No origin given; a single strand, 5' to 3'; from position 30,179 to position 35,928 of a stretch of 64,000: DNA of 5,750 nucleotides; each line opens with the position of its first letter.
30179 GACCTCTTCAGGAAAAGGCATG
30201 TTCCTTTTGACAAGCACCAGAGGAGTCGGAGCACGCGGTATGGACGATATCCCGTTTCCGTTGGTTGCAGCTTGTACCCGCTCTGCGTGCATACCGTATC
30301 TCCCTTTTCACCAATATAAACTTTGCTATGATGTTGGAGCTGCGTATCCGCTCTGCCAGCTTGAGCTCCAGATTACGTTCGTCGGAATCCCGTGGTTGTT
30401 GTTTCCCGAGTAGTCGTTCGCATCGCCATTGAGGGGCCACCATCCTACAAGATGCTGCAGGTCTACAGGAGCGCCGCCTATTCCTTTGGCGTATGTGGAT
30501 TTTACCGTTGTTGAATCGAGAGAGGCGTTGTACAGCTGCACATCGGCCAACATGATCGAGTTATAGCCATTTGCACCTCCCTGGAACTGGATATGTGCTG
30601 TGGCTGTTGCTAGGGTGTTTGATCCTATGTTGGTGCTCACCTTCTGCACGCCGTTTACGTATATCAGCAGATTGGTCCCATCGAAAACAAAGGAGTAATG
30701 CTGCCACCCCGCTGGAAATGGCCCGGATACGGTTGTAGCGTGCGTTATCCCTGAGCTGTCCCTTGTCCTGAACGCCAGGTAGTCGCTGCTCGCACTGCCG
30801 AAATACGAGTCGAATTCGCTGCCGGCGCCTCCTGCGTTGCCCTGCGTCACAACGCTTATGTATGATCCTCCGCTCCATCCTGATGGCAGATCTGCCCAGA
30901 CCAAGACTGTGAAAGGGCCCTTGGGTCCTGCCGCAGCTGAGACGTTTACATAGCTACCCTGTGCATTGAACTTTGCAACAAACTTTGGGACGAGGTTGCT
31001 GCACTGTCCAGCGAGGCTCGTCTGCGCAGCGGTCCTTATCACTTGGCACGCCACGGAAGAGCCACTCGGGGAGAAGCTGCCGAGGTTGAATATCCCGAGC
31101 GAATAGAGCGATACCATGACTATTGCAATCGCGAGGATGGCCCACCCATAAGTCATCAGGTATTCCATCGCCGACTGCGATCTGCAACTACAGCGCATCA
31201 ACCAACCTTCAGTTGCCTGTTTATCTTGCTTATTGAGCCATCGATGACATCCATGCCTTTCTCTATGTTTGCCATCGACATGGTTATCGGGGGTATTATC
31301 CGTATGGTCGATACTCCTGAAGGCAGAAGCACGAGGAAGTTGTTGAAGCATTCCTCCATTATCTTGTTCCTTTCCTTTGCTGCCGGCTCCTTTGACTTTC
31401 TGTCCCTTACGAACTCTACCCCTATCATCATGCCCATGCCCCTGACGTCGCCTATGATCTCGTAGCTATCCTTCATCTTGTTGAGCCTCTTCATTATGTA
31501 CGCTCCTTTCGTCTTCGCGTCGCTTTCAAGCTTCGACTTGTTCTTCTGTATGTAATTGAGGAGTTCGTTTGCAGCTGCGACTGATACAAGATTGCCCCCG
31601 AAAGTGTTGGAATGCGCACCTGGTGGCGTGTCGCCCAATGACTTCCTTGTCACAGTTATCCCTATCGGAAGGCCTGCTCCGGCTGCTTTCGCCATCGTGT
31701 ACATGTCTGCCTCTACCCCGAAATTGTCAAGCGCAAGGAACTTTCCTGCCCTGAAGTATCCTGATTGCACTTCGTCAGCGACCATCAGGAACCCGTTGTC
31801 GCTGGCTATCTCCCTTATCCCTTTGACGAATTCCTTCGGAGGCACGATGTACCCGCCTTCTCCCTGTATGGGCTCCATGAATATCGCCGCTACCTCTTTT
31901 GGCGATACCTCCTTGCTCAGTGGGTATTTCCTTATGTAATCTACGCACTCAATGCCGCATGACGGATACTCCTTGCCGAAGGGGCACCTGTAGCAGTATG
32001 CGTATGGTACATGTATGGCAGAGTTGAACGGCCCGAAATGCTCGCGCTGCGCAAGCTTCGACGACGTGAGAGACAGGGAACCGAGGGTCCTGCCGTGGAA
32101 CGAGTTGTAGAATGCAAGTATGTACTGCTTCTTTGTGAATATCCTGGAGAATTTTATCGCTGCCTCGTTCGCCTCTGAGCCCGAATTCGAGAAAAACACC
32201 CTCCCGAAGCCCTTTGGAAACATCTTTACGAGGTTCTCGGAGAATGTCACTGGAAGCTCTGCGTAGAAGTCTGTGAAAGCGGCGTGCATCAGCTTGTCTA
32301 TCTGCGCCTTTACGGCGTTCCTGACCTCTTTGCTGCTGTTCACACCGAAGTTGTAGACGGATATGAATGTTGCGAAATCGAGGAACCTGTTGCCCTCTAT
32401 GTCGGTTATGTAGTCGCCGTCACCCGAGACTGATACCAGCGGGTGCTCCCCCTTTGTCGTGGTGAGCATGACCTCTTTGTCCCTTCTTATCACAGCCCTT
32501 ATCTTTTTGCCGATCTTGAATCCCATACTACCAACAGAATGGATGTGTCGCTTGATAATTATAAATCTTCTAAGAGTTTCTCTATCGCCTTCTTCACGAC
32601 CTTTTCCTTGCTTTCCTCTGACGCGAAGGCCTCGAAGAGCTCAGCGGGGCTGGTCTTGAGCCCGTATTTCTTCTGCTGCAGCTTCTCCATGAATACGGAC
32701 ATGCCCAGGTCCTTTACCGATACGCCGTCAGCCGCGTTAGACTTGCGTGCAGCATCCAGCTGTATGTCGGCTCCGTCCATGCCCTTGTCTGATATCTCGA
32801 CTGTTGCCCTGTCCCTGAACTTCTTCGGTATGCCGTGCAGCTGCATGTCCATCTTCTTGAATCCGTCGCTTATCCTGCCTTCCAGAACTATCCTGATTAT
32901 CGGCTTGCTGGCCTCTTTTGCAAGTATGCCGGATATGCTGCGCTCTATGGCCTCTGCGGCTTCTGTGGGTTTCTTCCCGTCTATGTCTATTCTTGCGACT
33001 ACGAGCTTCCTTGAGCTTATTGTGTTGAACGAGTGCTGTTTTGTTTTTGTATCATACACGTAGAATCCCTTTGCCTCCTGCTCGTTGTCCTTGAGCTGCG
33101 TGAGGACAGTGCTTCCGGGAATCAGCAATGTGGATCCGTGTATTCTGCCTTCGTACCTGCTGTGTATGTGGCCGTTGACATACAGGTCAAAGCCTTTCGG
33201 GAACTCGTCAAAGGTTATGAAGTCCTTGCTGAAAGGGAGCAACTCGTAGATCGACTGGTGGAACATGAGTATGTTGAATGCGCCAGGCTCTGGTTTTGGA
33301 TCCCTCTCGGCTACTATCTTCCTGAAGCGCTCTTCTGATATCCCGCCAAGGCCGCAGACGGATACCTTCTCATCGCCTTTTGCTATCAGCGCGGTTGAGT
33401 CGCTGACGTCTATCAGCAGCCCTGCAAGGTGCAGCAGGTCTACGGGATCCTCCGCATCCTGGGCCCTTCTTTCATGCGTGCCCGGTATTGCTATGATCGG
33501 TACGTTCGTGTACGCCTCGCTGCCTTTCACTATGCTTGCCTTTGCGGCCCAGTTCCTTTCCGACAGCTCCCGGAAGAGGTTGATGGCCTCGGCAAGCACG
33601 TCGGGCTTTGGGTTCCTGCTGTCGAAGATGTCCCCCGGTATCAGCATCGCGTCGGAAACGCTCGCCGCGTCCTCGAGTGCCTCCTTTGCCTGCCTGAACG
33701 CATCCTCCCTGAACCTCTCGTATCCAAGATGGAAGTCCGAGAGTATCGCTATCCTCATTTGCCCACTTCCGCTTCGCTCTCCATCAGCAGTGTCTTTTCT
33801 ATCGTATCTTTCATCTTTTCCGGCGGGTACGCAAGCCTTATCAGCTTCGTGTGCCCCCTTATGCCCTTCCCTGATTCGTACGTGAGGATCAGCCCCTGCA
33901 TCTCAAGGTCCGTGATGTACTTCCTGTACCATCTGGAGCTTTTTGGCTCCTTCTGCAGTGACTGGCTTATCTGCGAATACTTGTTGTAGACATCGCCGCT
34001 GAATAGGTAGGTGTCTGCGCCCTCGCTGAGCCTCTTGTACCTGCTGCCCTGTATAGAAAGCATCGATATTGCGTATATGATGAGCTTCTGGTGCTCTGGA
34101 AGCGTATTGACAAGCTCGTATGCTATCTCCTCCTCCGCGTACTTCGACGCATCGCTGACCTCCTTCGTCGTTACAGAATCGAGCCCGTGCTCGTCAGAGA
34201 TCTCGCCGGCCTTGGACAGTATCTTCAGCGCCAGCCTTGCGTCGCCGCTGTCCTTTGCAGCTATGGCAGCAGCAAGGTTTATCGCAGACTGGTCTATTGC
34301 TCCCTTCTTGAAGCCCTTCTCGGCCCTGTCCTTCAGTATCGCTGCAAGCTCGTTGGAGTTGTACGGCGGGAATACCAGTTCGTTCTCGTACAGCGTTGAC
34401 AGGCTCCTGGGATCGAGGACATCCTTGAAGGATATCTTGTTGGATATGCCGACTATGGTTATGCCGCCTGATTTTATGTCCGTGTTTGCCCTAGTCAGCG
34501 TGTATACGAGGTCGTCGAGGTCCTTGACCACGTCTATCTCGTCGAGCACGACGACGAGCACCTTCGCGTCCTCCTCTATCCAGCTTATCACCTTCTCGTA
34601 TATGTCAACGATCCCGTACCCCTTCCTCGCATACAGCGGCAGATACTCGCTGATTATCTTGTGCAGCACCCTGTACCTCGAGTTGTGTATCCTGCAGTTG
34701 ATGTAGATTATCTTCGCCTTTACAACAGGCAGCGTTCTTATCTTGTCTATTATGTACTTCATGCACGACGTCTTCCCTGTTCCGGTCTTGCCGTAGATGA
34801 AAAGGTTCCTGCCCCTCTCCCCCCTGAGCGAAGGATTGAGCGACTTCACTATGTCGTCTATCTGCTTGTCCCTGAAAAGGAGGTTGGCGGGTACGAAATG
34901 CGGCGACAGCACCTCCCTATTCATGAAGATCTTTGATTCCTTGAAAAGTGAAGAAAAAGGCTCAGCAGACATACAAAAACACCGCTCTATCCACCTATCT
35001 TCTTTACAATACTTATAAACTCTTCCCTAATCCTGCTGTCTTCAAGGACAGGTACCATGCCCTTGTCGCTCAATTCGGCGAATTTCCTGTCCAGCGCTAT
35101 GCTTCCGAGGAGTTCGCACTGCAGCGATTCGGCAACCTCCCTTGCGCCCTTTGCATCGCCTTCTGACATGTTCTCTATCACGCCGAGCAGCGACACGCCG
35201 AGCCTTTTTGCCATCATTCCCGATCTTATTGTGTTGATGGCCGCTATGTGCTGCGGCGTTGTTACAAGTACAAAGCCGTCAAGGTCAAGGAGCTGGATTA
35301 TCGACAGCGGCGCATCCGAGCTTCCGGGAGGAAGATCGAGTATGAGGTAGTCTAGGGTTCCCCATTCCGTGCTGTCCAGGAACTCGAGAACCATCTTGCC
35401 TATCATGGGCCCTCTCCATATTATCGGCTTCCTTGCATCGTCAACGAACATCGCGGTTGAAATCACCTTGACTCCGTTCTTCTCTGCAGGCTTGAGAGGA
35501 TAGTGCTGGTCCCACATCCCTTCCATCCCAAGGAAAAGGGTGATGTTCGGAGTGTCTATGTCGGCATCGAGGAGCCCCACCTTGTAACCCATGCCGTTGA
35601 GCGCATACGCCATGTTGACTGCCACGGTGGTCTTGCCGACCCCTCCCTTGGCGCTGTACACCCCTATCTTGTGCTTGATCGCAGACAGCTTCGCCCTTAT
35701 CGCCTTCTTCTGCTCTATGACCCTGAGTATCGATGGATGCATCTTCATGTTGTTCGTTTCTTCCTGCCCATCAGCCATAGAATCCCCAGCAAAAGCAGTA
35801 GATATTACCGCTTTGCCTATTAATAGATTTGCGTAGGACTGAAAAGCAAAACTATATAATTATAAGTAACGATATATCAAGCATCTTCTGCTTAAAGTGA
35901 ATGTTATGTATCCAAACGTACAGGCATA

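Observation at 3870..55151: Four dispersed paralogs of a pilin-like (class III signal peptide) LamG protein within 51 kb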

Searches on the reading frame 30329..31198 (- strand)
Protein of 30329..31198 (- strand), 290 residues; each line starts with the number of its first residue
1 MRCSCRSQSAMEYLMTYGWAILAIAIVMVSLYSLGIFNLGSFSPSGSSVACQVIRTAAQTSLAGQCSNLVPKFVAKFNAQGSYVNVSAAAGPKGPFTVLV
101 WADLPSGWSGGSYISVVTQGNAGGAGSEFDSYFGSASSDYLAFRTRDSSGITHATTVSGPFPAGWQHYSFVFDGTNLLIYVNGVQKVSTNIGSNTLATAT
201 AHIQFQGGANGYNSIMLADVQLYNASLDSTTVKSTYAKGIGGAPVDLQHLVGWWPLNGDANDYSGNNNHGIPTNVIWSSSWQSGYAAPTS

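Call 10: search_protein_families(library=pfam, proteins=[window:30329-31198:-], max_evalue=1)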
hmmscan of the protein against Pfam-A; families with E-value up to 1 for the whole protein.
window:30329-31198:- (290 aa): 4 families
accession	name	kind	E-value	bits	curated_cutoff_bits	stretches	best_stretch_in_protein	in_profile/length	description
PF13385.13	Laminin_G_3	-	2.2e-12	47.8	27.6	1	80-232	3-150/151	Concanavalin A-like lectin/glucanases superfamily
PF06439.18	3keto-disac_hyd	-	0.014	15.8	26.8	1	160-208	122-175/187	3-keto-disaccharide hydrolase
PF10810.13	DUF2545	-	0.021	15.5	27.8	1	15-36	1-22/80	Protein of unknown function (DUF2545)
PF22496.1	SOR_N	-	0.13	12.9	27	1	37-51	15-29/37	Class III superoxide reductase, N-terminal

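Call 11: search_protein_families(library=ncbifam, proteins=[window:30329-31198:-], max_evalue=1)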
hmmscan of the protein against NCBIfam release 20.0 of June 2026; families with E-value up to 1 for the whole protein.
window:30329-31198:- (290 aa): 0 families

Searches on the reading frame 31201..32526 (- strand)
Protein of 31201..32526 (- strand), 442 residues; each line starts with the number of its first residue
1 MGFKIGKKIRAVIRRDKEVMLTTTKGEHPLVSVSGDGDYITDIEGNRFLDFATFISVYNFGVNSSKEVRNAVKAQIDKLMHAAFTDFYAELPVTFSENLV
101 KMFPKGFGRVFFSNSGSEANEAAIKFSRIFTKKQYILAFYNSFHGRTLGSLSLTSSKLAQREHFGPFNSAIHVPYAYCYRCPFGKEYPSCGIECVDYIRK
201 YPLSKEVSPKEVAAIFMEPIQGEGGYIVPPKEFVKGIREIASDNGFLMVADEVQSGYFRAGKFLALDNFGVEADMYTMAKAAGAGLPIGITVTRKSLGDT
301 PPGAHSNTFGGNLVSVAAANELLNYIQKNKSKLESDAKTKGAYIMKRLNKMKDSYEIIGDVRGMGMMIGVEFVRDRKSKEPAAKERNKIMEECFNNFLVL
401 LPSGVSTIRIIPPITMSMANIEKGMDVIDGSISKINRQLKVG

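Call 18: search_protein_families(library=pfam, proteins=[window:31201-32526:-], max_evalue=0.001)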
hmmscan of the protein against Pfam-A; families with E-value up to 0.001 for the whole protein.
window:31201-32526:- (442 aa): 1 family
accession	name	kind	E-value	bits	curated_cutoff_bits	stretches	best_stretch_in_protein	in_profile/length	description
PF00202.27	Aminotran_3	-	2.6e-97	326.5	30.5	1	29-429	10-400/403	Aminotransferase class-III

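Call 49: find_encoding_contigs(protein=window:31201-32526:-, flank=6000, max_places=4)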
Protein window:31201-32526:- (442 aa): 2 contigs read that carry it; 2 places shown.
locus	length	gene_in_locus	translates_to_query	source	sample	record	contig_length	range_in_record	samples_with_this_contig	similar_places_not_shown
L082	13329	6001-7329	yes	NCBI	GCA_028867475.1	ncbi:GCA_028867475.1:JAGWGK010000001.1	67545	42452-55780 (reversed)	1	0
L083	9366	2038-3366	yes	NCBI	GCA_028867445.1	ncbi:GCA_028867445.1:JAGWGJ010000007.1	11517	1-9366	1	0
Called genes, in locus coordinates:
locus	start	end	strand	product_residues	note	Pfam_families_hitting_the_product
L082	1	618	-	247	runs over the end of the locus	PF01138:RNase_PH, PF03725:RNase_PH_C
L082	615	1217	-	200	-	PF00013:KH_1 (faint), PF15985:KH_6 (faint)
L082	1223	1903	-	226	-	PF01172:SBDS_N, PF09377:SBDS_domain_II, PF20268:SBDS_C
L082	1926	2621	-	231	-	PF10584:Proteasome_A_N, PF00227:Proteasome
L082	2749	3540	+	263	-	PF10609:ParA, PF00142:Fer4_NifH (faint), PF01656:CbiA, PF09140:MipZ (weak), PF13614:AAA_31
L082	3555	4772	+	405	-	PF13191:AAA_16 (weak), PF13401:AAA_22, PF22606:Cdc6-ORC-like_ATPase_lid (weak), PF22703:Cdc6_lid, PF09079:WHD_Cdc6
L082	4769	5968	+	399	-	PF00149:Metallophos, PF12850:Metallophos_2 (weak)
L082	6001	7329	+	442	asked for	PF00202:Aminotran_3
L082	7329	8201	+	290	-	PF13385:Laminin_G_3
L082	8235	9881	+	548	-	PF00773:RNB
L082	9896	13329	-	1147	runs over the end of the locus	PF03833:PolC_DP2_N, PF24844:PolC_DP2_central, PF24846:PolC_DP2_cat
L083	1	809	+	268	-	PF22606:Cdc6-ORC-like_ATPase_lid (weak), PF22703:Cdc6_lid, PF09079:WHD_Cdc6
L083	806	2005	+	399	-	PF00149:Metallophos, PF12850:Metallophos_2 (weak)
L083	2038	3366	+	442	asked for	PF00202:Aminotran_3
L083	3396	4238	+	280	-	PF13385:Laminin_G_3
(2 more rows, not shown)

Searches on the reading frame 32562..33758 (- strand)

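Call 18: search_protein_families(library=pfam, proteins=[window:32562-33758:-], max_evalue=0.001)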
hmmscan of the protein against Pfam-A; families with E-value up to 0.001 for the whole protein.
window:32562-33758:- (399 aa): 2 families
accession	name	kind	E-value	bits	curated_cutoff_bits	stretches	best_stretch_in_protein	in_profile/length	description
PF00149.33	Metallophos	-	3.7e-11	44.3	21.5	1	1-200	1-190/191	Calcineurin-like phosphoesterase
PF12850.12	Metallophos_2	-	8.3e-09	36.1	27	1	1-237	1-151/154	Calcineurin-like phosphoesterase superfamily domain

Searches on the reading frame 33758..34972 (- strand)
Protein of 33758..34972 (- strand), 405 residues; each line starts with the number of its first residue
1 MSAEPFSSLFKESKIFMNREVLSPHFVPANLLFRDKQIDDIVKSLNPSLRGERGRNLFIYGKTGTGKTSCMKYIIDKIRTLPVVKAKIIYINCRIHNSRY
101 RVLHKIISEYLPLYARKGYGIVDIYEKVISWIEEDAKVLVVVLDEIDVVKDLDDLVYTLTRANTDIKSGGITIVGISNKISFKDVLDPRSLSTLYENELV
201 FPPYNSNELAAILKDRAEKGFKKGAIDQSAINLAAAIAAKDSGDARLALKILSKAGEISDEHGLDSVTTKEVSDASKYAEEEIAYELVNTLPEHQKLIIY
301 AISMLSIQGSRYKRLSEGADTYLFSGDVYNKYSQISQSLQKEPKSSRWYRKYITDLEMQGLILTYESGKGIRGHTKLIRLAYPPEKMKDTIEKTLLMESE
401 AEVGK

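Call 18: search_protein_families(library=pfam, proteins=[window:33758-34972:-], max_evalue=0.001)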
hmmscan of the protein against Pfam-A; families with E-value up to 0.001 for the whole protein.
window:33758-34972:- (405 aa): 11 families
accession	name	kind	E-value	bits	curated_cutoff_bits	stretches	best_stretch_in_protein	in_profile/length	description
PF22703.2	Cdc6_lid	-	3.6e-19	68.9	27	1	211-276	2-67/68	Cdc6 AAA+ ATPase-type lid domain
PF09079.17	Cdc6_C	-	1.3e-16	60.8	25.1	1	286-389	1-95/96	CDC6, C terminal winged helix domain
PF13401.12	AAA_22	-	6.8e-08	33.3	27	1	54-163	5-109/130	AAA domain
PF13191.12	AAA_16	-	2.1e-07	32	32.6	1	31-147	2-142/167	AAA ATPase domain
PF22606.2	Cdc6-ORC-like_ATPase_lid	-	1.1e-05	25.7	27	1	204-258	1-55/60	Cdc6/ORC-like, ATPase lid domain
PF01637.24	ATPase_2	-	3e-05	24.4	33.2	1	43-161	9-137/225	ATPase domain predominantly from Archaea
PF00004.35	AAA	-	4.8e-05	24.2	21.2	1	58-188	2-116/131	ATPase family associated with various cellular activities (AAA)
PF13173.12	AAA_14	-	7.3e-05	23.2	27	1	55-173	3-95/129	AAA domain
PF24883.2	NPHP3_N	-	0.00019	22.1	24.8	0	54-108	22-73/164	Nephrocystin 3, N-terminal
PF05673.19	DUF815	-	0.0003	20.4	23.8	1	30-79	29-78/249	Protein of unknown function (DUF815)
PF05970.20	PIF1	-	0.00041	20.5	25.9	0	41-81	9-49/223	PIF1-like helicase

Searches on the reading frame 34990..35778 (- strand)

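Call 18: search_protein_families(library=pfam, proteins=[window:34990-35778:-], max_evalue=0.001)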
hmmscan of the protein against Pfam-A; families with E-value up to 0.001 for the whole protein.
window:34990-35778:- (263 aa): 6 families
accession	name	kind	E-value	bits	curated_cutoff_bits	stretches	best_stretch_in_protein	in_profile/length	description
PF10609.15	ParA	-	9.7e-69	231.9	27.1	1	34-261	2-245/246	NUBPL iron-transfer P-loop NTPase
PF01656.29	CbiA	-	3.3e-16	59.8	25.4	1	40-244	3-125/125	CobQ/CobB/MinD/ParA nucleotide binding domain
PF13614.12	AAA_31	-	6e-11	43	27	1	37-85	3-50/177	AAA domain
PF00142.24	Fer4_NifH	-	1.4e-05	25.2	25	0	37-74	2-38/271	4Fe-4S iron sulfur cluster binding proteins, NifH/frxC family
PF09140.17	MipZ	-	2.2e-05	24.4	20.7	1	38-95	3-60/262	ATPase MipZ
PF02374.21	ArsA_ATPase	-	0.00068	19.4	24.3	0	40-73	5-38/305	Anion-transporting ATPase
